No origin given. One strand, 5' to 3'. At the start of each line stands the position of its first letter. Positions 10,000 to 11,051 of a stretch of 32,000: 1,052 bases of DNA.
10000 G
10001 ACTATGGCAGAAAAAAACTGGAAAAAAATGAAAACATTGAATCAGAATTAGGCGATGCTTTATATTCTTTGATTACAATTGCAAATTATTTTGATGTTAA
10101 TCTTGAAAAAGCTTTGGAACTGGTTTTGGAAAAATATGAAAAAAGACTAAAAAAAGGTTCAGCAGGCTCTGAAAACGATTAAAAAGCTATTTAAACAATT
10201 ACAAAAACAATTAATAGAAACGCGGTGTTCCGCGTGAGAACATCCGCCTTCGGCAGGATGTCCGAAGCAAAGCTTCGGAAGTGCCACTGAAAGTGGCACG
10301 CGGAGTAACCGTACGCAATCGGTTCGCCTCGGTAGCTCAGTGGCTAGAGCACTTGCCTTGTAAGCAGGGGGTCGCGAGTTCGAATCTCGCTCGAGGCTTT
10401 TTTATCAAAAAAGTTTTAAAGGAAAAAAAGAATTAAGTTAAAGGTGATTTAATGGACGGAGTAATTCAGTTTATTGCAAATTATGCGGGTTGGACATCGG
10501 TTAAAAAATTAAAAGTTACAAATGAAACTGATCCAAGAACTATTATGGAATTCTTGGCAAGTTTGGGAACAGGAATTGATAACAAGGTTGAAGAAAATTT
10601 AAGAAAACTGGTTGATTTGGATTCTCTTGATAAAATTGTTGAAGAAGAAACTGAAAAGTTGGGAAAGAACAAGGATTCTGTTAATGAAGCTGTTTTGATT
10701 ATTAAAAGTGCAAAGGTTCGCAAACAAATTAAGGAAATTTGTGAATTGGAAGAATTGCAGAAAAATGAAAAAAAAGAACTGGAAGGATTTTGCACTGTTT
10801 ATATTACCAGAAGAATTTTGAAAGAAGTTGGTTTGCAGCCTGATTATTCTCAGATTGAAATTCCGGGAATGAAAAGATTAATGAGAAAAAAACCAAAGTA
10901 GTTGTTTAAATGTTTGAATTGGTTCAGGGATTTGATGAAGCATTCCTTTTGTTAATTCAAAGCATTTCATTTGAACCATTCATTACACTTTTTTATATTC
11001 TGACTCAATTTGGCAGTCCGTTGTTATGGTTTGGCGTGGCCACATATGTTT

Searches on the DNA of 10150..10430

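Call 63: search_rna_families(source=window, start=10150, end=10430, threshold=evalue, max_evalue=10)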
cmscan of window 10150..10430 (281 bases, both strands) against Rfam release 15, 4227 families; matches with E-value up to 10: 5.
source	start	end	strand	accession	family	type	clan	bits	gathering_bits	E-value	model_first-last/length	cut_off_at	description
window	10326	10398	+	RF00005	tRNA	Gene; tRNA;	CL00001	67.4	29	7.1e-15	1-71/71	no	tRNA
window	10326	10399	-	RF04354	Plastid-ycf2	Cis-reg;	-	33.3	65.7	2e-05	1-75/75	no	Plastid-ycf2 5UTR RNA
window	10244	10301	-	RF01075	TLS-PK1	Cis-reg;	-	15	80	1.3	1-97/97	no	Pseudoknot of tRNA-like structure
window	10199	10328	+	RF01387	isrC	Gene; sRNA;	-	14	39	3.4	1-123/123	no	isrC Hfq binding RNA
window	10374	10390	-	RF04351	Plastid-psbl-rps4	Cis-reg;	-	13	68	5.4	9-25/53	no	Plastid-psbl-rps4 3UTR RNA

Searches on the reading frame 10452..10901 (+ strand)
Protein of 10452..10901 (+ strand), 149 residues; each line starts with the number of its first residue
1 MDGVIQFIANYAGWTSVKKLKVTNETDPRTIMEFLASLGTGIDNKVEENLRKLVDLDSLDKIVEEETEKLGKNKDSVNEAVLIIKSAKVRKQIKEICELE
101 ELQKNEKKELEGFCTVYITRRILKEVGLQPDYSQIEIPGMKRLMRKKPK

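Call 14: search_protein_families(library=pfam, proteins=[window:10452-10901:+])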
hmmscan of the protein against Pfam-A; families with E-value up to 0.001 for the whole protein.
window:10452-10901:+ (149 aa): 1 family
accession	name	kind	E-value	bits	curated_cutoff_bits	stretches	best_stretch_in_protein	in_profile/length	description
PF10869.13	DUF2666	-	4.3e-09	37.2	23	1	5-131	4-122/135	Domain of unknown function (DUF2666)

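Call 23: find_encoding_contigs(protein=window:10452-10901:+, flank=3000, max_places=10)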
Protein window:10452-10901:+ (149 aa): 1 contig read that carries it; 1 place shown.
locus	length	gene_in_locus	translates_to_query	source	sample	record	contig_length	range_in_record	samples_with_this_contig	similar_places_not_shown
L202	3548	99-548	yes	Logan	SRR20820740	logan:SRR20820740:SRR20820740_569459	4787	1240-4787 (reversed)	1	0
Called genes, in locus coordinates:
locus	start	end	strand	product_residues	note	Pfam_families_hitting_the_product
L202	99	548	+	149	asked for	PF10869:DUF2666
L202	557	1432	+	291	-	PF14378:PAP2_3 (weak), PF01569:PAP2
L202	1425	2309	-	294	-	-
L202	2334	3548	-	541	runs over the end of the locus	PF13641:Glyco_tranf_2_3, PF00535:Glycos_transf_2, PF13632:Glyco_trans_2_3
